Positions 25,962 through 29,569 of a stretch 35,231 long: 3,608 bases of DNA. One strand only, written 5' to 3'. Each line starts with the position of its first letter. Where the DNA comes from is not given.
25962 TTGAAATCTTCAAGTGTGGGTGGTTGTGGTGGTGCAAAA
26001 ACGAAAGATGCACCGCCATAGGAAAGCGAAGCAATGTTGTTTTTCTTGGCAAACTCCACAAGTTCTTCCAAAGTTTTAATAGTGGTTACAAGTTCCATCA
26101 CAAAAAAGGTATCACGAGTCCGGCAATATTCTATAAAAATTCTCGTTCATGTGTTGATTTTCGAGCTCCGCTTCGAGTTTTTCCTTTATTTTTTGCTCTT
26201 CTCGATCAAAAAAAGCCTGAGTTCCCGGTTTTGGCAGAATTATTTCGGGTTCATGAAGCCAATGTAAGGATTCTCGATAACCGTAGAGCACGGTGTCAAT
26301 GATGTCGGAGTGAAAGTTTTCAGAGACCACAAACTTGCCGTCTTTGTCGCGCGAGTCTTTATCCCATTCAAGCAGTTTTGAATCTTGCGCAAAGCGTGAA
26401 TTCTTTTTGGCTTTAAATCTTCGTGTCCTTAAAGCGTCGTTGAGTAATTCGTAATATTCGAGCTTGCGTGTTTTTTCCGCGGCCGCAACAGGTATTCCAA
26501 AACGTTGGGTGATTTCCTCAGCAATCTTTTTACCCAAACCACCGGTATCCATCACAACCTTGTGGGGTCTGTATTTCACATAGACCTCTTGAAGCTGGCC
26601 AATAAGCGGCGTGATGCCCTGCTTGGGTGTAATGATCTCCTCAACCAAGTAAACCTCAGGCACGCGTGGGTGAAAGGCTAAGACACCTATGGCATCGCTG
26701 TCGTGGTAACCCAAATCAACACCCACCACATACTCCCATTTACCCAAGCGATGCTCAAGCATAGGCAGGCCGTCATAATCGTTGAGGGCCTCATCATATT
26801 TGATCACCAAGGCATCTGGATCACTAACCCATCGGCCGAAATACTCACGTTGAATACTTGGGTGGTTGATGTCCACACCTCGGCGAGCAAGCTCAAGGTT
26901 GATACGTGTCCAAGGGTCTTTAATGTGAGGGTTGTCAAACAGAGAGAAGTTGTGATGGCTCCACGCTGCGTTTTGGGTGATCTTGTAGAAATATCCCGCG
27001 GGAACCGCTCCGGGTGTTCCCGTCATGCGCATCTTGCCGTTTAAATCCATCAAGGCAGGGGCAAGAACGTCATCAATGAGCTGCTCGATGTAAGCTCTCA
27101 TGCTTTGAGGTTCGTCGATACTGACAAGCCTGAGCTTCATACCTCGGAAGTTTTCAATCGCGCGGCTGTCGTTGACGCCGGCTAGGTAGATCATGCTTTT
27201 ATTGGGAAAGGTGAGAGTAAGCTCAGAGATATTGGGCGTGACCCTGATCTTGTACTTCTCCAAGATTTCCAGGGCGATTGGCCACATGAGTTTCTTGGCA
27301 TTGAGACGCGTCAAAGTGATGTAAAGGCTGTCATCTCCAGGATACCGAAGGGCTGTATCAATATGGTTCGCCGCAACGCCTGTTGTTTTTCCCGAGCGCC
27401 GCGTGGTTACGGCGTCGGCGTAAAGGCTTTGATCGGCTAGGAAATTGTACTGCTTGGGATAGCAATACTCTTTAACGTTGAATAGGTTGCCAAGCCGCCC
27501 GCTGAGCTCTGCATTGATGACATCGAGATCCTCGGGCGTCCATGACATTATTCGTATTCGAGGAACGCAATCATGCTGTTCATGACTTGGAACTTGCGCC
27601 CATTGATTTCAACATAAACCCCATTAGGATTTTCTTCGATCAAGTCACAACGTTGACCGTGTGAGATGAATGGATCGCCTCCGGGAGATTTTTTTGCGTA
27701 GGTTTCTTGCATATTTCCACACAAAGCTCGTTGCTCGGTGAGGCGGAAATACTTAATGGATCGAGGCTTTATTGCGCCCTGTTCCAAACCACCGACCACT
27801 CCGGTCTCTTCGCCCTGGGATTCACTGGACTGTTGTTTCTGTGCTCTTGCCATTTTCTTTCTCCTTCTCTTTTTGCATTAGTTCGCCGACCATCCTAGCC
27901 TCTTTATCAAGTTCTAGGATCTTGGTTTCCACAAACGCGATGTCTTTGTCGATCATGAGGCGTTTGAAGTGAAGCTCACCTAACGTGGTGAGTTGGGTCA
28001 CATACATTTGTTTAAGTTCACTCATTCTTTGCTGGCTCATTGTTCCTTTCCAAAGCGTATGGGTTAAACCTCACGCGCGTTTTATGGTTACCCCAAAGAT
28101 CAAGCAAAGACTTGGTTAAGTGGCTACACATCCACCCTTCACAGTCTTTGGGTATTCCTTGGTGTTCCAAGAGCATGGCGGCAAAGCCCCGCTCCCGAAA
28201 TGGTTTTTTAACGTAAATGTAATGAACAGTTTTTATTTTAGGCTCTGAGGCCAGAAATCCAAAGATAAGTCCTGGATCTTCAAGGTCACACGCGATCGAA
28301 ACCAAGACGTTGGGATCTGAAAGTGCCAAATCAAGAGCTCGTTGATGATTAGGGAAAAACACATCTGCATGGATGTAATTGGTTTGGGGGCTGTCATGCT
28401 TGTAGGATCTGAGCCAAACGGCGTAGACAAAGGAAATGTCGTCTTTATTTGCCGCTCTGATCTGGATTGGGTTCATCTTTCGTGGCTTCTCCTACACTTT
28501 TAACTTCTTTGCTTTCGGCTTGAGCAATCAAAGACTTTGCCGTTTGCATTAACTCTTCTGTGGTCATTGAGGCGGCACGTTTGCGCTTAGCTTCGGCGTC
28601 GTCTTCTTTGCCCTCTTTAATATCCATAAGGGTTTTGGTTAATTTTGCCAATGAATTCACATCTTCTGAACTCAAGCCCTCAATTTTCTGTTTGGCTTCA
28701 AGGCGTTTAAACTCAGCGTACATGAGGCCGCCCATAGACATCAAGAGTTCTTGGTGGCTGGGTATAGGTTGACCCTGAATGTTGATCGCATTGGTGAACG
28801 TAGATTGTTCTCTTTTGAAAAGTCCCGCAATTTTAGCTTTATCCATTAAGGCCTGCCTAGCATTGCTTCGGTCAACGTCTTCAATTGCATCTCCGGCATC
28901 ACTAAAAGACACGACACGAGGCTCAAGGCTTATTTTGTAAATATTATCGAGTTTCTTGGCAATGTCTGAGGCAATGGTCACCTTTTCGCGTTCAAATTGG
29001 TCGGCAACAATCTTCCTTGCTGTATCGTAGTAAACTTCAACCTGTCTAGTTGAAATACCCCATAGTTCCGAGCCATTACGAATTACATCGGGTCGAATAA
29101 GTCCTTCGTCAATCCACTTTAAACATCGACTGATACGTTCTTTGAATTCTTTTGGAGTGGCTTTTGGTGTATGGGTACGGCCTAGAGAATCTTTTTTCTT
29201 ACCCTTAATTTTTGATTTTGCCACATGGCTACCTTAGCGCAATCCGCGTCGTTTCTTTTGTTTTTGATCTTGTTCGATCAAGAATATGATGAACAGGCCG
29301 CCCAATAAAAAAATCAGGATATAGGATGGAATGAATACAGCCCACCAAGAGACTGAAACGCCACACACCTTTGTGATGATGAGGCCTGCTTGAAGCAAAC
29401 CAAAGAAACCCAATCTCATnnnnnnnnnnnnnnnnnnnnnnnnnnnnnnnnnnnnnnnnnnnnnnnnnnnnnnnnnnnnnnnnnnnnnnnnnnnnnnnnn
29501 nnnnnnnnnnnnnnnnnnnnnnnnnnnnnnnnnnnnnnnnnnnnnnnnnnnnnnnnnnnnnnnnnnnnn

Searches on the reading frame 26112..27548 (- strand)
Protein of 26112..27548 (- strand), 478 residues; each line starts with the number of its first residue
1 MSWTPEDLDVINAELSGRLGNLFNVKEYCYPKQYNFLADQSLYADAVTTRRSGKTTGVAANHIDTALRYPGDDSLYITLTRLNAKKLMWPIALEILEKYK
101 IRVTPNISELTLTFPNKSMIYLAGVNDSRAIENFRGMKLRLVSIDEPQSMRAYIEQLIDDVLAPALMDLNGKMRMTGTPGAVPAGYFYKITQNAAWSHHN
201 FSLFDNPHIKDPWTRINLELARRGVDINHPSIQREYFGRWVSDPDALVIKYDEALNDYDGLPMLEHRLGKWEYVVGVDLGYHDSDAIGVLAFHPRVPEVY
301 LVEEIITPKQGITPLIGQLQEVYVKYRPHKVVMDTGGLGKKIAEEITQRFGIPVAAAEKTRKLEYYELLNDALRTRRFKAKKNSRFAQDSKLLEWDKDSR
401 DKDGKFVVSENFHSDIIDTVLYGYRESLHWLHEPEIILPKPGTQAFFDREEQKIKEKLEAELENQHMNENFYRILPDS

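Call 11: search_dna_similar(query=window:26112-27548:-, collection=phages, mode=protein, max_rows=25)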
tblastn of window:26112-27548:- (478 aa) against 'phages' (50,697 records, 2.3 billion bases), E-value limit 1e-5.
Records with a match: 10; places in all: 10; records where one place covers at least 80% of the query: 0.
Best place of each record, by identity: <60% 10.
By first word of the organism name: Pseudomonas 6; Pelagibacter 2; Phage 1; Leptolyngbya 1.
By host as written in the record: Pseudomonas syringae pv. actinidiae 3; Pseudomonas syringae pv. avii 2; Candidatus Pelagibacter sp. HTCC1062 1; Candidatus Pelagibacter sp. FZCC0015 1; Pseudomonas syringae CC0094 1; Proteobacteria 1; Leptolyngbya boryana (basionym: Plectonema boryanum) 1.
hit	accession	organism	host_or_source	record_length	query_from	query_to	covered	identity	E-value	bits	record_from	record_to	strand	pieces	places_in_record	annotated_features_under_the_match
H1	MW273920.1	Pelagibacter phage HTVC024P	Candidatus Pelagibacter sp. HTCC1062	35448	22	352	69%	24.4%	3e-6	56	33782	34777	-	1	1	terminase large subunit | hypothetical protein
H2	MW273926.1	Pelagibacter phage HTVC204P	Candidatus Pelagibacter sp. FZCC0015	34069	47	352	64%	25.9%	6e-6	55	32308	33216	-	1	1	terminase large subunit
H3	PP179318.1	Pseudomonas phage Nican01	Pseudomonas syringae CC0094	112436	30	343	66%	25.2%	5e-8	62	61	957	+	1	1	large terminase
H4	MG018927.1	Pseudomonas phage nickie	Pseudomonas syringae pv. avii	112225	30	343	66%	24.3%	8e-9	64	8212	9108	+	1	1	large terminase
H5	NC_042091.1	Pseudomonas phage nickie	Pseudomonas syringae pv. avii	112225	30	343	66%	24.3%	8e-9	64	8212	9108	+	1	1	terminase large subunit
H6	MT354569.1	Pseudomonas phage phiK7B1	Pseudomonas syringae pv. actinidiae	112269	30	343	66%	24.3%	2e-8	63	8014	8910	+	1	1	large terminase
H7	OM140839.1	Pseudomonas phage ZY21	Pseudomonas syringae pv. actinidiae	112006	30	343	66%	24.3%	2e-8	63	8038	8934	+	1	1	large terminase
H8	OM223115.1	Pseudomonas phage hairong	Pseudomonas syringae pv. actinidiae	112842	30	343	66%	24.0%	3e-9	66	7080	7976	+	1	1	large terminase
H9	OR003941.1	Phage DSL-LC06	Proteobacteria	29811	46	327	59%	26.4%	2e-10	69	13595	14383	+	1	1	terminase large subunit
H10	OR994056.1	Leptolyngbya phage Lbo402-yong5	Leptolyngbya boryana (basionym: ...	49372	32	284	53%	25.5%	5e-10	68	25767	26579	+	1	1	large subunit terminase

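Call 18: find_related_loci(query=window:26112-27548:-, collection=viral_contigs, flank=10000)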
Query window:26112-27548:- (478 aa) in viral_contigs; peptide patterns used: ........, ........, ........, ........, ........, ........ (x = any residue, [..] = any of these).
12 stretches matched a pattern; 2 encode a relative of the query (tblastn E <= 1e-3); 2 distinct loci.
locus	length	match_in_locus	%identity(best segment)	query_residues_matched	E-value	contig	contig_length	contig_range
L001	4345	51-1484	99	1-478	0e+0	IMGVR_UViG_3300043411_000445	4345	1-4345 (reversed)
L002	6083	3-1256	100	61-478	0e+0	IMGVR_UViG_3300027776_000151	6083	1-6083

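Call 19: find_homologous_proteins(query=window:26112-27548:-, max_evalue=1e-20)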
Query window:26112-27548:- (478 aa): 2308 proteins with E <= 1e-20 among 8000 candidates; the best 120 are listed.
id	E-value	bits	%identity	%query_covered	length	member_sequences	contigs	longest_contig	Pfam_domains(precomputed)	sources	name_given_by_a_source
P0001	0.0e+0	1101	100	100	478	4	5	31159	-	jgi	-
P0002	1.0e-206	705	66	98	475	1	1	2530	-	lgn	-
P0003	5.4e-187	640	61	99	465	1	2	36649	PF04466.20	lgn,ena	-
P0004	1.1e-164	567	57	94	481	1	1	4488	-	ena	-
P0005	8.1e-164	564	55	95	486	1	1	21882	-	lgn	-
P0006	8.6e-163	561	56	97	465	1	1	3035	-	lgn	-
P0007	1.9e-162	559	54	98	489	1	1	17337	-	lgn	-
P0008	4.9e-160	551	55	98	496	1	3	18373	-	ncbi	-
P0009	6.9e-160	551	56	94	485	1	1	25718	PF17289.9,PF03237.22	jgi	jgi:hypothetical protein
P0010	1.3e-158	547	55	98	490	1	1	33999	-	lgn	-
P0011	1.1e-157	544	55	95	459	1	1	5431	-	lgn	-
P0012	2.1e-157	543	54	94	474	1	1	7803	-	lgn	-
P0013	2.0e-156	540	53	97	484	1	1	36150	-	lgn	-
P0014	6.4e-156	538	53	98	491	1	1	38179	-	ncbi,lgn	-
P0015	1.1e-155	537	55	94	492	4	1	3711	-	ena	-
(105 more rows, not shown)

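Call 20: find_encoding_contigs(protein=P0003, flank=10000, max_places=2)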
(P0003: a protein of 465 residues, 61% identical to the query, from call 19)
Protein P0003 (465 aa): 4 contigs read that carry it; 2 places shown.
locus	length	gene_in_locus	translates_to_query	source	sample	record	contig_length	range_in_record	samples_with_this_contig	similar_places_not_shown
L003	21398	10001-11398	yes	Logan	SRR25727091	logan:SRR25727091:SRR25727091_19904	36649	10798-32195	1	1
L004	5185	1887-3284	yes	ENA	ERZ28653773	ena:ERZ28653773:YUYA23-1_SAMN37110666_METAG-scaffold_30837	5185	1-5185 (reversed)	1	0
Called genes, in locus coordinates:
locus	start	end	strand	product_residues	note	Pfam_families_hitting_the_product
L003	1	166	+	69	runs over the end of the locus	-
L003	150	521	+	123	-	PF08281:Sigma70_r4_2 (weak), PF00196:GerE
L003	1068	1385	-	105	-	-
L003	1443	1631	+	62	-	-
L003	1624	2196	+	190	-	-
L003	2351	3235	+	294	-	-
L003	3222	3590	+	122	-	-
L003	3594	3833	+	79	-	-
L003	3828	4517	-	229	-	PF15890:Peptidase_Mx1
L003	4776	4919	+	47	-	-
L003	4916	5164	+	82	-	-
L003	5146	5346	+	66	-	-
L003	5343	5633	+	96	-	-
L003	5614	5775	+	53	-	-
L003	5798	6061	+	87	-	-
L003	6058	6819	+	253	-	PF04404:ERF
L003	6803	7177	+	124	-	-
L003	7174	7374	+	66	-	-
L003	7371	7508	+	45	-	-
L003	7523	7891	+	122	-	-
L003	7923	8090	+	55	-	PF01402:RHH_1 (weak)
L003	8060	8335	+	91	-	-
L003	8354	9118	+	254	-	-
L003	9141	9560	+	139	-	-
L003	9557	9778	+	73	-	-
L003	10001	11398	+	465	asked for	PF04466:Terminase_3 (weak)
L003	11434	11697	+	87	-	-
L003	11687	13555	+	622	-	-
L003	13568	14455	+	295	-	-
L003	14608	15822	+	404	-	-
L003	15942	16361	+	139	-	-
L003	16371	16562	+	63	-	-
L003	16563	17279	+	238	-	PF24175:SU10_adaptor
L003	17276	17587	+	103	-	-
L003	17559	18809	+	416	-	-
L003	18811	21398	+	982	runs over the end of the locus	-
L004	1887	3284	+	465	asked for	PF04466:Terminase_3 (weak)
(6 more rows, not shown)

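Call 21: find_encoding_contigs(protein=P0010, flank=10000, max_places=1)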
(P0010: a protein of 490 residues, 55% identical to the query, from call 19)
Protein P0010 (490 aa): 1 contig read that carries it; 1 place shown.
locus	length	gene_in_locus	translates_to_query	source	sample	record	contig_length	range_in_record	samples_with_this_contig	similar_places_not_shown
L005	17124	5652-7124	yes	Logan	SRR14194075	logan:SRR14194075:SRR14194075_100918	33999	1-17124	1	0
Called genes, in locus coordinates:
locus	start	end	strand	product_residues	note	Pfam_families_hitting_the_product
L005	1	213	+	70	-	?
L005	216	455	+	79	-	-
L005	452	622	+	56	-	-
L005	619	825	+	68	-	-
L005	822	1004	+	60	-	-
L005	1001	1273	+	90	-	-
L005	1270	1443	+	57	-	-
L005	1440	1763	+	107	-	-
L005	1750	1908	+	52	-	-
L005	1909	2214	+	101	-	-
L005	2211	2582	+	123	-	-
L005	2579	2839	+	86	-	-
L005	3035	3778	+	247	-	-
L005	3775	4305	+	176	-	PF13578:Methyltransf_24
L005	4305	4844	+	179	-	-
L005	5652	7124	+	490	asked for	-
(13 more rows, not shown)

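Call 22: find_encoding_contigs(protein=P0013, flank=10000, max_places=1)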
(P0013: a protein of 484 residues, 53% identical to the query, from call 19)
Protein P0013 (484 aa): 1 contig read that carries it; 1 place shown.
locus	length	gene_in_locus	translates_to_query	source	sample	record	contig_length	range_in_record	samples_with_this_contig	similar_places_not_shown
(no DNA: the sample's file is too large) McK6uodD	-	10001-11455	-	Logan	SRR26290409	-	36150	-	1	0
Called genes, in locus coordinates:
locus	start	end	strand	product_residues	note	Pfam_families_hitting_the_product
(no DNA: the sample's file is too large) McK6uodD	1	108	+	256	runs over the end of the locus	-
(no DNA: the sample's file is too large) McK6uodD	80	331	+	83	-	-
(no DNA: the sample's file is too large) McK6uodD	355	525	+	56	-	-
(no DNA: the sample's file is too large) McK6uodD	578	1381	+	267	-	-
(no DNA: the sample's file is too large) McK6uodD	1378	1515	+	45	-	-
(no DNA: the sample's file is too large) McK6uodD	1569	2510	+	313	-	-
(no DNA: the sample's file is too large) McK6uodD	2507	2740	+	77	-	-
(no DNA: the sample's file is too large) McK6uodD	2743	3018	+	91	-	-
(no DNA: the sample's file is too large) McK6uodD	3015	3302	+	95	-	-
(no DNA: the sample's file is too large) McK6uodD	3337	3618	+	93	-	-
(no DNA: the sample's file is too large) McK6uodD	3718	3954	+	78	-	-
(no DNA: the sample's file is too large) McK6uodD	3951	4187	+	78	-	-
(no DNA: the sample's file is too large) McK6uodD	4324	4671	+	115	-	-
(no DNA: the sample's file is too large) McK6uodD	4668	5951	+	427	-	PF14885:GHL15 (weak)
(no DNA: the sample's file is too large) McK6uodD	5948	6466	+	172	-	-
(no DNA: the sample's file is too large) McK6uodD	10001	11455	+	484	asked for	-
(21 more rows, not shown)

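Call 28: find_encoding_contigs(protein=P0001, flank=10000, max_places=6)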
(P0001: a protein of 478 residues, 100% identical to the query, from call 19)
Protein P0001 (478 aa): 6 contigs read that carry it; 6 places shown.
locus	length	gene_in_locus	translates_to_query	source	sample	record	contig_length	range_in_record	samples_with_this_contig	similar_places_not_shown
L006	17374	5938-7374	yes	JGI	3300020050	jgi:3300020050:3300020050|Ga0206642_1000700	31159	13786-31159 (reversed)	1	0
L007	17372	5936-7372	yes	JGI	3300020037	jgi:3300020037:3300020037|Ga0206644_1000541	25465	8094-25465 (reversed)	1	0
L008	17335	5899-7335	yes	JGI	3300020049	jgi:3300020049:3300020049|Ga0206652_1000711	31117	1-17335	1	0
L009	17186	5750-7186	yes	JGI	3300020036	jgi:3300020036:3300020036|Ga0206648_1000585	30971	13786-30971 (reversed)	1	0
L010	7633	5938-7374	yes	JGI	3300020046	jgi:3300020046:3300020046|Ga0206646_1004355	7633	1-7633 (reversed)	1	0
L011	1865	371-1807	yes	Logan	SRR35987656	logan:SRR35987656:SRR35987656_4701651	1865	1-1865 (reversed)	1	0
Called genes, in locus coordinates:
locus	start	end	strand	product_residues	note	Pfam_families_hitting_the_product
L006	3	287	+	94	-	?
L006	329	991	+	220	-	-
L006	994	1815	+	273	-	-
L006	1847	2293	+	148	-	-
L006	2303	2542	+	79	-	-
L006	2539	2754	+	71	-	-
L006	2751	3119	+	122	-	-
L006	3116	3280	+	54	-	-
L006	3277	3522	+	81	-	-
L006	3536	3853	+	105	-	-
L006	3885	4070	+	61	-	PF12651:RHH_3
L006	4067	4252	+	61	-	-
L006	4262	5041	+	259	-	-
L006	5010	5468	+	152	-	-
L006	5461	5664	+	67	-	-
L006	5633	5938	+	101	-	-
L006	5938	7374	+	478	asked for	-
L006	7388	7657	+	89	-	-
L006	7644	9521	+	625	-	-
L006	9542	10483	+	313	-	-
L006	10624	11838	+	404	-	-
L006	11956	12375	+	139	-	-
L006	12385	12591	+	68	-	-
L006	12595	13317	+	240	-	PF24175:SU10_adaptor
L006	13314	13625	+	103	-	-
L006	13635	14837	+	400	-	-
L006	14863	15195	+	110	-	-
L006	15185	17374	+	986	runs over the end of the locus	-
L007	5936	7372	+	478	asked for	-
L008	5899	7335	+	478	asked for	-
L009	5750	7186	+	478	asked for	-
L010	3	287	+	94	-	?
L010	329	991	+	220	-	-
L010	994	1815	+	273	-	-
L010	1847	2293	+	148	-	-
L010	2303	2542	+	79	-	-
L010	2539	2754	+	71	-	-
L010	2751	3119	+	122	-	-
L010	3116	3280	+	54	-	-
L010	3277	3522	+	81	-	-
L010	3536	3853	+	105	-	-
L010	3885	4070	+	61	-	PF12651:RHH_3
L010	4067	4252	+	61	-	-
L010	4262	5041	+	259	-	-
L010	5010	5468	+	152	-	-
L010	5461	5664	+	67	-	-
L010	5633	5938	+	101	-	-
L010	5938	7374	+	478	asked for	-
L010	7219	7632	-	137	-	?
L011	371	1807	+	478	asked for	-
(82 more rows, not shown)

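Call 37: find_related_loci(query=A1, collection=viral_contigs, flank=10000)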
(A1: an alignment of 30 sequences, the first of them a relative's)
Query A1 (478 aa) in viral_contigs; peptide patterns used: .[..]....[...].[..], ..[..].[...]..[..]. (x = any residue, [..] = any of these).
236 stretches matched a pattern; 218 encode a relative of the query (tblastn E <= 1e-3); the best 80 are kept; 80 distinct loci.
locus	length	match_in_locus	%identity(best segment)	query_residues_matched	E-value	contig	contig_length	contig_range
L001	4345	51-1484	99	1-478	0e+0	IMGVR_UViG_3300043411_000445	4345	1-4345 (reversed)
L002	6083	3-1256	100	61-478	0e+0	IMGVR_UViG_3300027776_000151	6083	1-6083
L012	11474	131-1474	56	23-472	9e-167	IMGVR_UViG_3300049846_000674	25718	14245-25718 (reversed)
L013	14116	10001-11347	48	15-465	2e-151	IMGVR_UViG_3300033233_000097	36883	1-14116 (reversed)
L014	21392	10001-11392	49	6-471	4e-148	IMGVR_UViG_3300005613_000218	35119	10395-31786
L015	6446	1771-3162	49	6-471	1e-148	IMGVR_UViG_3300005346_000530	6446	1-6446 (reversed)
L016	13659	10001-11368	51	13-470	9e-148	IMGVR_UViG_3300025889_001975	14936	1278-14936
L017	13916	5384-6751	51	13-470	4e-147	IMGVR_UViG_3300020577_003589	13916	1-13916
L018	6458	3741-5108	51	13-470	2e-147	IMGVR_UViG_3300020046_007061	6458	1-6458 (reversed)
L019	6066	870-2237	51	13-470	1e-147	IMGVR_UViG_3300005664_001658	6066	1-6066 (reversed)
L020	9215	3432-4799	51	13-470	5e-147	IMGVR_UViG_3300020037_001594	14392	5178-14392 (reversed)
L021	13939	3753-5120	51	13-470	1e-146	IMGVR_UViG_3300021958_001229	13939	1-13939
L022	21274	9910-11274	51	23-475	1e-146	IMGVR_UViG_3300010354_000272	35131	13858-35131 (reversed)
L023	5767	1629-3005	50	15-472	3e-147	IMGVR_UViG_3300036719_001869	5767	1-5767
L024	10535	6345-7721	50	15-472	3e-146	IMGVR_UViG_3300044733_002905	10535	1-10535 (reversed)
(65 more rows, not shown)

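Call 50: find_related_loci(query=A1, collection=genome_contigs, flank=10000)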
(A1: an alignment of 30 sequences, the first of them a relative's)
Query A1 (478 aa) in genome_contigs; peptide patterns used: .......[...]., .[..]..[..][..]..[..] (x = any residue, [..] = any of these).
59 stretches matched a pattern; 3 encode a relative of the query (tblastn E <= 1e-3); 3 distinct loci.
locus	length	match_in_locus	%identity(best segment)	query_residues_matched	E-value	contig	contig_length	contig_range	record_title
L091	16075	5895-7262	51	13-470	3e-149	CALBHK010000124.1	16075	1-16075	MAG TPA_asm: uncultured Chlamydiae bacterium isolate SRR6231132_bin.17_CONCOCT_v1.1_MAG genome assembly, contig: ERZ6502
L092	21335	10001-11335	41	14-461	1e-112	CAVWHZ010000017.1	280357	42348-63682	MAG: uncultured delta proteobacterium isolate MFD01476.bin.2.127 genome assembly, contig: contig_73694, whole genome sho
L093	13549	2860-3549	20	112-340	3e-5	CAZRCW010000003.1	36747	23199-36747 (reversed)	MAG TPA_asm: uncultured Gammaproteobacteria bacterium isolate SRP170004_co1_450 genome assembly, contig: NODE_1557_lengt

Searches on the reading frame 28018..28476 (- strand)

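Call 17: search_protein_families(library=phrogs, proteins=[window:28018-28476:-], max_evalue=0.01)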
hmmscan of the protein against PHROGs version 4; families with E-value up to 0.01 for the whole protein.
window:28018-28476:- (152 aa): 1 family
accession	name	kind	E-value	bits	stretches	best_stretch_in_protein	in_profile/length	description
phrog_1249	-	other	0.00019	22.2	1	1-105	5-113/180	acetyltransferase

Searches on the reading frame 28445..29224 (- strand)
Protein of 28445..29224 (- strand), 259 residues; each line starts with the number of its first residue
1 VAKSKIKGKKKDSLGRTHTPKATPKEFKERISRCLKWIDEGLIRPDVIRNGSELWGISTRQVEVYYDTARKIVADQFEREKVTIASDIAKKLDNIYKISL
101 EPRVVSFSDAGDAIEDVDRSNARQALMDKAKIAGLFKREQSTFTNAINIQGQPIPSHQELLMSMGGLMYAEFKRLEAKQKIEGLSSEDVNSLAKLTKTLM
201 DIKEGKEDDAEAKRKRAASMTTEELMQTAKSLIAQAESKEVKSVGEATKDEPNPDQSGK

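Call 17: search_protein_families(library=phrogs, proteins=[window:28445-29224:-], max_evalue=0.01)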
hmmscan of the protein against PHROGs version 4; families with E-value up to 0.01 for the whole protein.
window:28445-29224:- (259 aa): 1 family
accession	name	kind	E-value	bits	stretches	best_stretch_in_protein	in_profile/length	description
phrog_34910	-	unknown function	1.4e-05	26.3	1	21-97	5-81/107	-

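Call 31: search_protein_families(library=pfam, proteins=[window:28445-29224:-], max_evalue=0.1)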
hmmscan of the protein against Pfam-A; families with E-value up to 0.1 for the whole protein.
window:28445-29224:- (259 aa): 1 family
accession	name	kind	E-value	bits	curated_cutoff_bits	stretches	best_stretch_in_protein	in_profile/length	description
PF05633.16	ROH1-like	-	0.047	13.2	21.5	1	160-233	284-356/384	Protein ROH1-like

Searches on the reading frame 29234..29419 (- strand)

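Call 17: search_protein_families(library=phrogs, proteins=[window:29234-29419:-], max_evalue=0.01)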
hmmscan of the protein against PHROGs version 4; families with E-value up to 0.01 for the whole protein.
window:29234-29419:- (61 aa): 3 families
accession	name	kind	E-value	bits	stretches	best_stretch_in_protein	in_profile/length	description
phrog_1374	-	unknown function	5.1e-08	33.6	1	1-48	14-62/89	-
phrog_20229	-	unknown function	0.00092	20.4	1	5-49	3-48/93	-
phrog_26666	-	unknown function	0.0037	18.5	1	29-56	33-60/63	-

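Call 30: search_protein_families(library=pfam, proteins=[window:29234-29419:-], max_evalue=0.1)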
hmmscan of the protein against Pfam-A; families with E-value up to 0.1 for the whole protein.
window:29234-29419:- (61 aa): 3 families
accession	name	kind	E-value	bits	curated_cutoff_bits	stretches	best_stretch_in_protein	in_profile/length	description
PF10269.14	Tmemb_185A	-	0.0034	17.6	23.1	1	21-53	7-39/252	Transmembrane Fragile-X-F protein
PF02417.20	Chromate_transp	-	0.01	16.3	28.6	1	12-45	64-97/166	Chromate transporter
PF08510.17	PIG-P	-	0.065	13.5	39.3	1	25-48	43-66/121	PIG-P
